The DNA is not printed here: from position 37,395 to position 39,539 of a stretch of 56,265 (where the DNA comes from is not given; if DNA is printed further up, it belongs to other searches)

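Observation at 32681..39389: Tungsten-type AOR gene nested into an FdsGBA/NuoEF-type formate dehydrogenase operon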

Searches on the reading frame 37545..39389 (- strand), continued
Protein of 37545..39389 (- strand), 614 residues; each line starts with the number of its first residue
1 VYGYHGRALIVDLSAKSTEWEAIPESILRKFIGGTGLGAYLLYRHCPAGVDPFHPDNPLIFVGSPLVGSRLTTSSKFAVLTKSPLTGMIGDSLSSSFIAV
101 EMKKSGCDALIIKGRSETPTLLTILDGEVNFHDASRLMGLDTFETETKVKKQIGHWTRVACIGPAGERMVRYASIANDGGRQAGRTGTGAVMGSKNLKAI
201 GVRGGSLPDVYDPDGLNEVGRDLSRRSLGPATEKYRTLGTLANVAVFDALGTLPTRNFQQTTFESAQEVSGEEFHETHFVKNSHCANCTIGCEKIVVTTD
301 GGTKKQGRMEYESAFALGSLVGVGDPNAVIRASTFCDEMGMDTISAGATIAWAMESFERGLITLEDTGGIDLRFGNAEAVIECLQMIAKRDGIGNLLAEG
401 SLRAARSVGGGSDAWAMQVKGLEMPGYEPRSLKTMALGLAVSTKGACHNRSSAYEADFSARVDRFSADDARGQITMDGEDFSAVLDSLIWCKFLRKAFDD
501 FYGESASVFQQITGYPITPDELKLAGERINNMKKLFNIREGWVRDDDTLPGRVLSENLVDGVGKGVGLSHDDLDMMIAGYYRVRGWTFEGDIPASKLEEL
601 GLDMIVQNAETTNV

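Call 45: search_protein_families(library=pfam, proteins=[L043:1736-3478:-, L039:11502-13175:+, L039:8689-11505:+, L048:4877-6847:+, L048:6852-9698:+, L055:9737-9991:+, L055:7880-9628:-, L045:7492-10335:+, L045:5128-5820:-, L040:3841-4719:+], max_evalue=0.00001)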
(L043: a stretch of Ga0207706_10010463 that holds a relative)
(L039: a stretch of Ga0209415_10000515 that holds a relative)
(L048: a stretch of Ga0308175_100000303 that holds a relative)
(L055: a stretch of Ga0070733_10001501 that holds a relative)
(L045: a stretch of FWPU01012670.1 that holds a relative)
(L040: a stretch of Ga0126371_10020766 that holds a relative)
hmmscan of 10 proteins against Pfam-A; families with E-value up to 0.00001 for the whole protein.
L043:1736-3478:- (580 aa): 4 families
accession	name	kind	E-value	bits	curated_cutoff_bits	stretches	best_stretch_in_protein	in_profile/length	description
PF01512.22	Complex1_51K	-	2e-37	128.8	31.2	1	232-392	2-148/150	Nuo51 FMN-binding domain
PF10589.14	NADH_4Fe-4S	-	1.4e-23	83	23.5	1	505-579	2-82/85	NADH-ubiquinone oxidoreductase-F iron-sulfur binding region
PF01257.25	2Fe-2S_thioredx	-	9.8e-23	81.1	24.8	1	51-183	6-142/145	Thioredoxin-like [2Fe-2S] ferredoxin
PF10531.15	SLBB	-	3.5e-07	30.4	27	1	418-452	3-37/55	SLBB domain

L039:11502-13175:+ (557 aa): 4 families
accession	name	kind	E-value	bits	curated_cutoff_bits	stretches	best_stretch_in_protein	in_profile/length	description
PF01512.22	Complex1_51K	-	3.3e-39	134.6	31.2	1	193-363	2-149/150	Nuo51 FMN-binding domain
PF01257.25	2Fe-2S_thioredx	-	4.8e-22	78.8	24.8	1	23-134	14-135/145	Thioredoxin-like [2Fe-2S] ferredoxin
PF10589.14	NADH_4Fe-4S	-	1e-19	70.6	23.5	1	474-549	2-76/85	NADH-ubiquinone oxidoreductase-F iron-sulfur binding region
PF10531.15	SLBB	-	4.9e-09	36.3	27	1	387-427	2-42/55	SLBB domain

L039:8689-11505:+ (938 aa): 9 families
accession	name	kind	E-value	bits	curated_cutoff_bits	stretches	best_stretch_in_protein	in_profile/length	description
PF00384.28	Molybdopterin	-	3.9e-75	253.5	24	1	278-733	1-353/353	Molybdopterin oxidoreductase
PF01568.27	Molydop_binding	-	4.5e-29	101.1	26.8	1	818-924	1-110/110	Molydopterin dinucleotide binding domain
PF13510.11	Fer2_4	-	2.1e-17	63.4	22.8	1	2-74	5-81/82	2Fe-2S iron-sulfur cluster binding domain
PF04879.21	Molybdop_Fe4S4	-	1.1e-12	48.1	22.7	1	222-272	3-52/55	Molybdopterin oxidoreductase Fe4S4 domain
PF22117.2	Fer4_Nqo3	-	2.1e-08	34.7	27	1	137-205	2-67/67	NADH-quinone oxidoreductase subunit 3, ferredoxin-like domain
PF00111.32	Fer2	-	4.6e-07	30.1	21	1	4-54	2-50/77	2Fe-2S iron-sulfur cluster binding domain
PF13187.11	Fer4_9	-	6.8e-07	29.7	27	1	145-203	1-51/52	4Fe-4S dicluster domain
PF12838.12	Fer4_7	-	1.5e-06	29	27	1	146-203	2-52/52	4Fe-4S dicluster domain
PF13237.11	Fer4_10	-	7.3e-06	26.3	25.5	1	141-200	4-53/53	4Fe-4S dicluster domain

L048:4877-6847:+ (656 aa): 4 families
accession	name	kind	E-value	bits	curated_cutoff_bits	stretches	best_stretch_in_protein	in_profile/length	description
PF01512.22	Complex1_51K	-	4e-37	127.9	31.2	1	305-465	2-148/150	Nuo51 FMN-binding domain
PF10589.14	NADH_4Fe-4S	-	7.7e-23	80.6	23.5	1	577-654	1-84/85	NADH-ubiquinone oxidoreductase-F iron-sulfur binding region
PF01257.25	2Fe-2S_thioredx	-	2.9e-22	79.5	24.8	1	95-231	2-142/145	Thioredoxin-like [2Fe-2S] ferredoxin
PF10531.15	SLBB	-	6.2e-07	29.6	27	1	491-538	3-53/55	SLBB domain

L048:6852-9698:+ (948 aa): 9 families
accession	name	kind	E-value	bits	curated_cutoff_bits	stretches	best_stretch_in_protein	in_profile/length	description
PF00384.28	Molybdopterin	-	4.3e-76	256.7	24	1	285-723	1-352/353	Molybdopterin oxidoreductase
PF01568.27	Molydop_binding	-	2.1e-27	95.8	26.8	1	809-915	1-110/110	Molydopterin dinucleotide binding domain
PF13510.11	Fer2_4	-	3.4e-17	62.7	22.8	1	18-94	2-81/82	2Fe-2S iron-sulfur cluster binding domain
PF04879.21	Molybdop_Fe4S4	-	8.3e-17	61.4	22.7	1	230-282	2-55/55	Molybdopterin oxidoreductase Fe4S4 domain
PF22117.2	Fer4_Nqo3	-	5.9e-10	39.6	27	1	150-217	2-66/67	NADH-quinone oxidoreductase subunit 3, ferredoxin-like domain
PF12838.12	Fer4_7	-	6.3e-08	33.4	27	1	159-216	2-52/52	4Fe-4S dicluster domain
PF14697.11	Fer4_21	-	7e-08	32.9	35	1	154-215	3-55/59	4Fe-4S dicluster domain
PF13187.11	Fer4_9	-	2.3e-07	31.2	27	1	158-216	1-51/52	4Fe-4S dicluster domain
PF13183.11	Fer4_8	-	4e-07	30.9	27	1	156-215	2-67/68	4Fe-4S dicluster domain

L055:9737-9991:+ (84 aa): 0 families

L055:7880-9628:- (582 aa): 4 families
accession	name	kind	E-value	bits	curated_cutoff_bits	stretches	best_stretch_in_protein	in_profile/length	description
PF01512.22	Complex1_51K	-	3.3e-37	128.1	31.2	1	234-394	2-148/150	Nuo51 FMN-binding domain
PF01257.25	2Fe-2S_thioredx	-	8e-24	84.6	24.8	1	53-184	7-142/145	Thioredoxin-like [2Fe-2S] ferredoxin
PF10589.14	NADH_4Fe-4S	-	4.9e-23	81.3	23.5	1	507-582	2-83/85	NADH-ubiquinone oxidoreductase-F iron-sulfur binding region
PF10531.15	SLBB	-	5.7e-07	29.7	27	1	420-467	3-53/55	SLBB domain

L045:7492-10335:+ (947 aa): 8 families
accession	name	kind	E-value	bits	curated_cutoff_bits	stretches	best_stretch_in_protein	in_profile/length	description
PF00384.28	Molybdopterin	-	1.8e-73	248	24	1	280-742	1-352/353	Molybdopterin oxidoreductase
PF01568.27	Molydop_binding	-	2.3e-34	118.2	26.8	1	828-934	1-110/110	Molydopterin dinucleotide binding domain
PF13510.11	Fer2_4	-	3.2e-19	69.2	22.8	1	2-76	3-81/82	2Fe-2S iron-sulfur cluster binding domain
PF04879.21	Molybdop_Fe4S4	-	2.2e-14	53.6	22.7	1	223-275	2-53/55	Molybdopterin oxidoreductase Fe4S4 domain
PF12838.12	Fer4_7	-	2.6e-07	31.4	27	1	149-206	2-52/52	4Fe-4S dicluster domain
PF14697.11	Fer4_21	-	1.1e-06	29.1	35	1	144-204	3-53/59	4Fe-4S dicluster domain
PF22117.2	Fer4_Nqo3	-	3.4e-06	27.6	27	1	141-207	3-66/67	NADH-quinone oxidoreductase subunit 3, ferredoxin-like domain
PF13187.11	Fer4_9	-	8.7e-06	26.1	27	1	148-206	1-51/52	4Fe-4S dicluster domain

L045:5128-5820:- (230 aa): 0 families

L040:3841-4719:+ (292 aa): 1 family
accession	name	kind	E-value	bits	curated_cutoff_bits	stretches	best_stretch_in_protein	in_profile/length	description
PF00248.27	Aldo_ket_red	-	4e-21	75.8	24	1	17-203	2-192/291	Aldo/keto reductase family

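Call 48: search_solved_structures(query=window:37545-39389:-, max_evalue=1e-110, show_alignments=2)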
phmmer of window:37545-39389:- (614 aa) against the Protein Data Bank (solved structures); distinct sequences matched with E-value up to 1e-110: 2.
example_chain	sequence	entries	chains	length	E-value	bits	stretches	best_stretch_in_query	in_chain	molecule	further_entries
9mqx_D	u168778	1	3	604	7.3e-120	404.2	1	1-603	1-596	Aldehyde:ferredoxin oxidoreductase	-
1aor_A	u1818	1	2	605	2.7e-118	399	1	1-602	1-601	ALDEHYDE FERREDOXIN OXIDOREDUCTASE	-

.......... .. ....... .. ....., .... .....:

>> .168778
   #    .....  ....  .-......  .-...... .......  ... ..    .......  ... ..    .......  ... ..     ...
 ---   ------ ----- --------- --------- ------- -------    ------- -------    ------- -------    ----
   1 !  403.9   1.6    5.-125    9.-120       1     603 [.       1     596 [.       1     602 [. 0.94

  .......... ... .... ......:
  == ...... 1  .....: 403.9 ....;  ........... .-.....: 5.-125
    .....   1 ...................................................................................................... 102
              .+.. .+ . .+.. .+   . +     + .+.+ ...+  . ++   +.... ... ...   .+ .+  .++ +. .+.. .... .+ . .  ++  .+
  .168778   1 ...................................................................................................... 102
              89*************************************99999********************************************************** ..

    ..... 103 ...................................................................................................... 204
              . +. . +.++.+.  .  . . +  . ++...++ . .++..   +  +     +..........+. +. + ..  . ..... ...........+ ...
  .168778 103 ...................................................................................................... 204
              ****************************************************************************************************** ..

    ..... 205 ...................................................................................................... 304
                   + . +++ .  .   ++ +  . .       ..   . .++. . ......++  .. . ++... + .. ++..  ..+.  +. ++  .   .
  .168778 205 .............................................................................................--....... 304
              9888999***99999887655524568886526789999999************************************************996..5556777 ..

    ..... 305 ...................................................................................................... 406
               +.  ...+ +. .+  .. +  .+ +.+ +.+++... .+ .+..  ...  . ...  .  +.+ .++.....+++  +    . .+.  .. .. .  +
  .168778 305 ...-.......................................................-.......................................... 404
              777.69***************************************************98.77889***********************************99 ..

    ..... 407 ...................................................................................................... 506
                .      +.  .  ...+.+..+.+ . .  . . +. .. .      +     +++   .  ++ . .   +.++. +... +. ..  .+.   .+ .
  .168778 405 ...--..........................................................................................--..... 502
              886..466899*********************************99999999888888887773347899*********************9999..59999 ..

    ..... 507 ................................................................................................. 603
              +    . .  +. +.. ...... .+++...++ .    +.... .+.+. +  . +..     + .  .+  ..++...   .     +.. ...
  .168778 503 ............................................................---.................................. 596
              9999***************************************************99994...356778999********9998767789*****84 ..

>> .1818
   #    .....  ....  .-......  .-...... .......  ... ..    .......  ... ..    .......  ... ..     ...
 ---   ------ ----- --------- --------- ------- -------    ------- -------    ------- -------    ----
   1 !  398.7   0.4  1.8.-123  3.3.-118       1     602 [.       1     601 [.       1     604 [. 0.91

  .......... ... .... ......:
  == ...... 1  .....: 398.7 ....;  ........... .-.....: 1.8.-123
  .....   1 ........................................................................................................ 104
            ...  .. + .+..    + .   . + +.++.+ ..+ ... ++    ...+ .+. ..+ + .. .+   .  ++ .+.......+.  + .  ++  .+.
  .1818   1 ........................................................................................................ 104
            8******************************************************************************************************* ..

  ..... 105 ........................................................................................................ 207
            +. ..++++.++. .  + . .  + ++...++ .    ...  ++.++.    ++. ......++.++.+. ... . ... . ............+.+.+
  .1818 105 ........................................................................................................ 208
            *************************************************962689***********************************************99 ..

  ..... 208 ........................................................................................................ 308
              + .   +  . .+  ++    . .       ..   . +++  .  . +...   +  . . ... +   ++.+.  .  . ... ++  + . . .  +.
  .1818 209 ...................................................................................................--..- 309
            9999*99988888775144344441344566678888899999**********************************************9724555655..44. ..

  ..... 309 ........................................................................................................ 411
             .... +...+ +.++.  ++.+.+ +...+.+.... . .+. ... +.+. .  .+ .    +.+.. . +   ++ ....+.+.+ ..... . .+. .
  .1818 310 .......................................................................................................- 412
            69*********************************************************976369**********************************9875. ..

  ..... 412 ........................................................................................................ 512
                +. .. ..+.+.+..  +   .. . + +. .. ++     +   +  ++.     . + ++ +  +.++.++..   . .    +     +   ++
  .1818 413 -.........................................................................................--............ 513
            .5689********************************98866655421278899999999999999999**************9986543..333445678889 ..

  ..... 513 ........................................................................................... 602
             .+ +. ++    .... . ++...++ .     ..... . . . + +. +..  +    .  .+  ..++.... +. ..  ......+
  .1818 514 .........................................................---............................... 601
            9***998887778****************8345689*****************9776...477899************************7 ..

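Call 50: list_cluster_members(proteins=[L043:3818-5542:+, L048:9992-11845:+, L044:1867-3651:+, L045:3194-5008:+, L046:3542-5347:+, L061:10001-11800:+, L029:208-1995:+, L033:2275-4104:+, L047:5225-7045:+])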
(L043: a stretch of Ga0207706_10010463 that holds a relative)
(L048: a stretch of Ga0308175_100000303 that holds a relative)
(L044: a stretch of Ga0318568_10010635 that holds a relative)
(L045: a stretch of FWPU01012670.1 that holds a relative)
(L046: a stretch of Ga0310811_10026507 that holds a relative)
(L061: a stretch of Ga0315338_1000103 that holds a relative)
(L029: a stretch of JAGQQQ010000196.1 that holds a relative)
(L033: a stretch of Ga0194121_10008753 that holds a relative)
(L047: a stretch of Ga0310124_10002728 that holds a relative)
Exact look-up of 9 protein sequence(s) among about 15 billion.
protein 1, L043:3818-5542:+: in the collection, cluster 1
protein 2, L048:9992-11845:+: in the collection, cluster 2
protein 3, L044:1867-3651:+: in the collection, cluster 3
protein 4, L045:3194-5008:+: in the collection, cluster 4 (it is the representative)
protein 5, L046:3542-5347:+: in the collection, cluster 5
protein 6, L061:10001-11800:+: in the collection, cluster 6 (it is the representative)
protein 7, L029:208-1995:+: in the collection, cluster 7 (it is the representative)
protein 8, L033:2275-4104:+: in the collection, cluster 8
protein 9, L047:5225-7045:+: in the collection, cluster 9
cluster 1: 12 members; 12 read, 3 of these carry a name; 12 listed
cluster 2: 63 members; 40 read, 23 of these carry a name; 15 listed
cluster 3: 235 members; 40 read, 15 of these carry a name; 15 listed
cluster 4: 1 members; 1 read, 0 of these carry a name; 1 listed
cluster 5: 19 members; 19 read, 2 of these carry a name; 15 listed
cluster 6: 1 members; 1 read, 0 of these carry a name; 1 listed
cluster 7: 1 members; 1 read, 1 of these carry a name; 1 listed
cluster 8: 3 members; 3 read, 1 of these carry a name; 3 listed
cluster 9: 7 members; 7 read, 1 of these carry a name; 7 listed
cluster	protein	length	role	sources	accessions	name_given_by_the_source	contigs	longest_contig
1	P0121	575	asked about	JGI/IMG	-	-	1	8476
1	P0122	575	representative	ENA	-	-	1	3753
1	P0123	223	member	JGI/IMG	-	aldehyde:ferredoxin oxidoreductase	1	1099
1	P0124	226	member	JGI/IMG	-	aldehyde:ferredoxin oxidoreductase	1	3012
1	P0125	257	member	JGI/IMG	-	aldehyde:ferredoxin oxidoreductase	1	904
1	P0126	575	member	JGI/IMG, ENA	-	-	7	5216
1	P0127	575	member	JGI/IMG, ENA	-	-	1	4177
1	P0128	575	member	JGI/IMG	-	-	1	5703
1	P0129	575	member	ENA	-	-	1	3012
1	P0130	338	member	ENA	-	-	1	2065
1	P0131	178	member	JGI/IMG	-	-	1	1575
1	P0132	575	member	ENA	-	-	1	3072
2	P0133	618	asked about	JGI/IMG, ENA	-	-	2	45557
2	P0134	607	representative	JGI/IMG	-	-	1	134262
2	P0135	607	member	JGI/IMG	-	aldehyde:ferredoxin oxidoreductase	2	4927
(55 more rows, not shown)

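Call 56: search_protein_families(library=pfam, proteins=[L055:9737-9991:+, L023:9709-9999:+], max_evalue=5)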
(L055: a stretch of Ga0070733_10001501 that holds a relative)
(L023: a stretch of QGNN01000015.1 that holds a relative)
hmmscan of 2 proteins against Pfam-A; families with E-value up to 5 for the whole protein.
L055:9737-9991:+ (84 aa): 1 family
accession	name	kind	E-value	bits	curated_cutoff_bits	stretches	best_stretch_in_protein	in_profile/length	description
PF02597.26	ThiS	-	6.9e-05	23.7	22.5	1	3-84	1-76/76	ThiS family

L023:9709-9999:+ (96 aa): 0 families
